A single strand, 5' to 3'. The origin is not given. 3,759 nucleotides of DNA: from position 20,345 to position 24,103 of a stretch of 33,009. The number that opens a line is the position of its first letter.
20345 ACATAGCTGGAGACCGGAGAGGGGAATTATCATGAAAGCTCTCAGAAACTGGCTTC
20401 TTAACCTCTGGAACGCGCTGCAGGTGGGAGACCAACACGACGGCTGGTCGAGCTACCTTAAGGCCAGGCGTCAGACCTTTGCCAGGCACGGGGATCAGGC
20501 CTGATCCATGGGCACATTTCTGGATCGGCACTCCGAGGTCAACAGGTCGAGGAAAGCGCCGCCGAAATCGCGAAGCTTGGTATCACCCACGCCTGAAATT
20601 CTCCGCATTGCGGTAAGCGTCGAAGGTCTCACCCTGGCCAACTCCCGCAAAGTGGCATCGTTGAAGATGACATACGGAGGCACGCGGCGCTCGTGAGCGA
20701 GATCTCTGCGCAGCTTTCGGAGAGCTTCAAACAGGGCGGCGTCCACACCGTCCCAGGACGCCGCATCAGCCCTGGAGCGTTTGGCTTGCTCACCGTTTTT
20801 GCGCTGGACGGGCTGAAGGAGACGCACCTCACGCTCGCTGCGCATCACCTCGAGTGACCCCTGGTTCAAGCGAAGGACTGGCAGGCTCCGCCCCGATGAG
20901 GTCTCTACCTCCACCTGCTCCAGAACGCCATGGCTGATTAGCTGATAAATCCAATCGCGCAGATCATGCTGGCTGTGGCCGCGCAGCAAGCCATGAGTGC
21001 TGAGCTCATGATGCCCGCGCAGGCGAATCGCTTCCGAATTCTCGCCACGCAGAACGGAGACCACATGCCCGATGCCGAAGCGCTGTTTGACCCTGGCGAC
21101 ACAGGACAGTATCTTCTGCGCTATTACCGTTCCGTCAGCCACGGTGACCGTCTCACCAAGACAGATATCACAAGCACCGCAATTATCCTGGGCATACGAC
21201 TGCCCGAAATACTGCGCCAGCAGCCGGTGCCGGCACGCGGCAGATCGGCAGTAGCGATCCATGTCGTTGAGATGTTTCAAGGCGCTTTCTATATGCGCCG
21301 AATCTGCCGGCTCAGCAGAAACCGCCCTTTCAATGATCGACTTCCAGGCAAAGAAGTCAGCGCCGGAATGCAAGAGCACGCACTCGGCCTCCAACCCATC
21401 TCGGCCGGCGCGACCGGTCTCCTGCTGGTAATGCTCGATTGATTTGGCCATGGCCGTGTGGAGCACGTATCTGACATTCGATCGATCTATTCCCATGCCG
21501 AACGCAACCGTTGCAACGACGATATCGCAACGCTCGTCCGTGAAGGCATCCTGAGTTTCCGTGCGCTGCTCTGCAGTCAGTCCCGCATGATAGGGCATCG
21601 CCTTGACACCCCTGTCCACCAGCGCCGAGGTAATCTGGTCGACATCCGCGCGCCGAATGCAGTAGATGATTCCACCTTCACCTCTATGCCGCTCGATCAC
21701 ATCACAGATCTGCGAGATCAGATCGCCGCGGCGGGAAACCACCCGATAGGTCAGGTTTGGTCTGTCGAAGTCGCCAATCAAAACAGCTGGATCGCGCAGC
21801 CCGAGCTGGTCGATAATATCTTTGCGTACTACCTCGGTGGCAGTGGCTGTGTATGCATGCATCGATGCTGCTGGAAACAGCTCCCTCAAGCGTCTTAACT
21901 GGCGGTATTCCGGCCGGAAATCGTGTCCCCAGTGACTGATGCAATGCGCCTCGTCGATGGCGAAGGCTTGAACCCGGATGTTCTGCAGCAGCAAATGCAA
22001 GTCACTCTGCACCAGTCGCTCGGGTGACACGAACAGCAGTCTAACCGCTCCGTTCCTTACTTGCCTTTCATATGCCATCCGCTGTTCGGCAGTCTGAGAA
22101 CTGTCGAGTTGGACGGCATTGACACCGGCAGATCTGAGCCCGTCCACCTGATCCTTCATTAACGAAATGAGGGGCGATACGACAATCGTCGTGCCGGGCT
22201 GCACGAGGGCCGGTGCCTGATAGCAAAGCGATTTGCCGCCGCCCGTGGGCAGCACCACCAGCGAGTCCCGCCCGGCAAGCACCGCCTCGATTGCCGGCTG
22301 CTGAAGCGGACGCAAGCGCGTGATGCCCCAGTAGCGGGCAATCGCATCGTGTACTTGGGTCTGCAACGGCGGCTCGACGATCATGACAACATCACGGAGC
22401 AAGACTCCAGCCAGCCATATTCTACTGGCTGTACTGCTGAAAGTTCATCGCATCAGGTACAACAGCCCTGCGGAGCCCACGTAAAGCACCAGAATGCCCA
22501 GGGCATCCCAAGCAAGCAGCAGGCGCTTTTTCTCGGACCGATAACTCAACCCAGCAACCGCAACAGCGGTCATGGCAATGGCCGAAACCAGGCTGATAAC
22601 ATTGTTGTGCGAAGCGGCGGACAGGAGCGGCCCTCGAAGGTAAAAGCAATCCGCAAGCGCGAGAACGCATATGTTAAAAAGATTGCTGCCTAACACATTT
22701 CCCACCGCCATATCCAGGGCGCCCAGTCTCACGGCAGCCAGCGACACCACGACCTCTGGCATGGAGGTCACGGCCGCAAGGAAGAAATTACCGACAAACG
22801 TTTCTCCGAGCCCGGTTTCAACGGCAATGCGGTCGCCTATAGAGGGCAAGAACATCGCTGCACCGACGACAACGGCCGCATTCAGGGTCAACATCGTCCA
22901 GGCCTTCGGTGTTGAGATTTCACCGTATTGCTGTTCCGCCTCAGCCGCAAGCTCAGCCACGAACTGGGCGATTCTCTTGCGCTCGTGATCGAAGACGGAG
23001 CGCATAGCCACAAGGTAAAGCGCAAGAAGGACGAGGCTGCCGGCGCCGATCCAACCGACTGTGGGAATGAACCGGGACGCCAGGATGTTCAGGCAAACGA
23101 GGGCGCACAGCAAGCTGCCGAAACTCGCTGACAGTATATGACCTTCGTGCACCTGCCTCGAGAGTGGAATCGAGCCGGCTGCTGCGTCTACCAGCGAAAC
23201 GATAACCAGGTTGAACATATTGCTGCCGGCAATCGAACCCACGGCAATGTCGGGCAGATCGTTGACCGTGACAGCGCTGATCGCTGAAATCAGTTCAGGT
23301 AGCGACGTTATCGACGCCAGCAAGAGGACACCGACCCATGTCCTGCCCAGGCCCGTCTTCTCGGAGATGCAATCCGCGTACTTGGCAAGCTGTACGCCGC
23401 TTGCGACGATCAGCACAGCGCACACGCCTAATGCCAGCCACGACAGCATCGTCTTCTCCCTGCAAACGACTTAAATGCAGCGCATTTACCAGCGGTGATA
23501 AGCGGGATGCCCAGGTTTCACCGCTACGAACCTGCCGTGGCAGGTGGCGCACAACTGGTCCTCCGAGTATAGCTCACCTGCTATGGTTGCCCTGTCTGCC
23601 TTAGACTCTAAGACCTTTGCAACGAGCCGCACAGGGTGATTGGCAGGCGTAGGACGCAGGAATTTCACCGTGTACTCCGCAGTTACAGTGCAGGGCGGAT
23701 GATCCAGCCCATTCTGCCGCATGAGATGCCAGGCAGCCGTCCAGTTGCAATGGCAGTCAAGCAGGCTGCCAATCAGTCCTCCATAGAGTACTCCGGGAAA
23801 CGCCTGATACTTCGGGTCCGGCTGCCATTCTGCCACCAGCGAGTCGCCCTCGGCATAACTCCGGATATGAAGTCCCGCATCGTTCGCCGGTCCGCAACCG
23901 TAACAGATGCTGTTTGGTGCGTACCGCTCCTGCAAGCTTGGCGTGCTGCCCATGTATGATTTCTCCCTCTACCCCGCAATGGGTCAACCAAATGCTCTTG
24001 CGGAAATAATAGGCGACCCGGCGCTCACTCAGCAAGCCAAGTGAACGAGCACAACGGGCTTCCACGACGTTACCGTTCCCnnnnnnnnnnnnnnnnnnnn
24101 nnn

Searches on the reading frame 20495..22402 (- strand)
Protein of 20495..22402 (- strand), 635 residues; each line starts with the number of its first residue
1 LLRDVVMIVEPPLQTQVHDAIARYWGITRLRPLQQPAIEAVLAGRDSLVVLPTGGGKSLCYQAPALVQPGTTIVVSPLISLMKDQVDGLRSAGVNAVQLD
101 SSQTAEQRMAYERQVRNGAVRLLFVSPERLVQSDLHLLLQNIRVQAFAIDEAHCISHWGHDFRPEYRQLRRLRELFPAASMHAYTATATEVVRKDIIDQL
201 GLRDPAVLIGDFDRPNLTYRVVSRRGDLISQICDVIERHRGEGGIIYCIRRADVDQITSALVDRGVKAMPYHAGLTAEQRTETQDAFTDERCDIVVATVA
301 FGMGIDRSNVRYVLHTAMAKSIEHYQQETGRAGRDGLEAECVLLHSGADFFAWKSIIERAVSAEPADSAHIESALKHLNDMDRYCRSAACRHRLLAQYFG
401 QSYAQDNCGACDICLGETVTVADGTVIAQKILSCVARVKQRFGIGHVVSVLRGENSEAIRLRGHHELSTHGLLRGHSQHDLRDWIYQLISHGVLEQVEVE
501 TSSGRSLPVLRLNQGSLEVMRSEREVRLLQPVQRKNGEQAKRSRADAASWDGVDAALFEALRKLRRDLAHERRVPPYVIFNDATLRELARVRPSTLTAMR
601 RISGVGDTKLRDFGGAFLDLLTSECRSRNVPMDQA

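Call 9: search_protein_families(library=pfam, proteins=[window:20495-22402:-], max_evalue=0.001)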
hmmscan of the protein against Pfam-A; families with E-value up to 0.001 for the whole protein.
window:20495-22402:- (635 aa): 6 families
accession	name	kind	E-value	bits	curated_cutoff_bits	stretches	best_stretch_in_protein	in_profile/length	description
PF09382.16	RQC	-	4.4e-30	104.3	23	1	421-534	4-111/114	RQC domain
PF00270.35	DEAD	-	2.6e-25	89.5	26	1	31-192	1-164/167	DEAD/DEAH box helicase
PF00271.37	Helicase_C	-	6.2e-23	81.6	23.5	1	229-336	3-110/110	Helicase conserved C-terminal domain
PF00570.28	HRDC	-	1.3e-21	76.7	23.8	1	555-620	2-67/68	HRDC domain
PF16124.10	RecQ_Zn_bind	-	1.9e-14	54.6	25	1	349-415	3-66/66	RecQ zinc-binding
PF04851.21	ResIII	-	4.7e-05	23.8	22.5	1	29-187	3-161/164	Type III restriction enzyme, res subunit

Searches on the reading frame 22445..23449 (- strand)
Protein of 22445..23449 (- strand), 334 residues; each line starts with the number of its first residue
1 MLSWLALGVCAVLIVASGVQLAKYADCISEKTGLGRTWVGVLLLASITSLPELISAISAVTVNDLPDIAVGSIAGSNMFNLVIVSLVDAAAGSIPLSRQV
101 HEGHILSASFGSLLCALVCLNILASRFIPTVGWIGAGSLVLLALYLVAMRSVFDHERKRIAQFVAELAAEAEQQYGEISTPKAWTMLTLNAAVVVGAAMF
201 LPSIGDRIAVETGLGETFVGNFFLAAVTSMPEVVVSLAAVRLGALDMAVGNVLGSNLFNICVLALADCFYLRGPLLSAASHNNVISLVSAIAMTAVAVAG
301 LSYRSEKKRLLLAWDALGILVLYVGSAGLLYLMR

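Call 9: search_protein_families(library=pfam, proteins=[window:22445-23449:-], max_evalue=0.001)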
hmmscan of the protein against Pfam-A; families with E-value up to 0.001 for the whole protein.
window:22445-23449:- (334 aa): 1 family
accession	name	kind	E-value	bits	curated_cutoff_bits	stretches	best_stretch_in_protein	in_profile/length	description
PF01699.29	Na_Ca_ex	-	3e-33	115.3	24.9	2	183-330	2-149/151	Sodium/calcium exchanger protein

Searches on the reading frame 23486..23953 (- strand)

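Call 9: search_protein_families(library=pfam, proteins=[window:23486-23953:-], max_evalue=0.001)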
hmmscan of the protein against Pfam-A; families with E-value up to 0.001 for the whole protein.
window:23486-23953:- (155 aa): 2 families
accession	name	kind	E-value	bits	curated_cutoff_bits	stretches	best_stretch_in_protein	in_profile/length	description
PF03061.28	4HBT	-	1.5e-07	32.1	20.6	1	54-134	2-76/79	Thioesterase superfamily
PF13279.12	4HBT_2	-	2.3e-07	31.7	25.5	1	70-145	27-104/122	Thioesterase-like superfamily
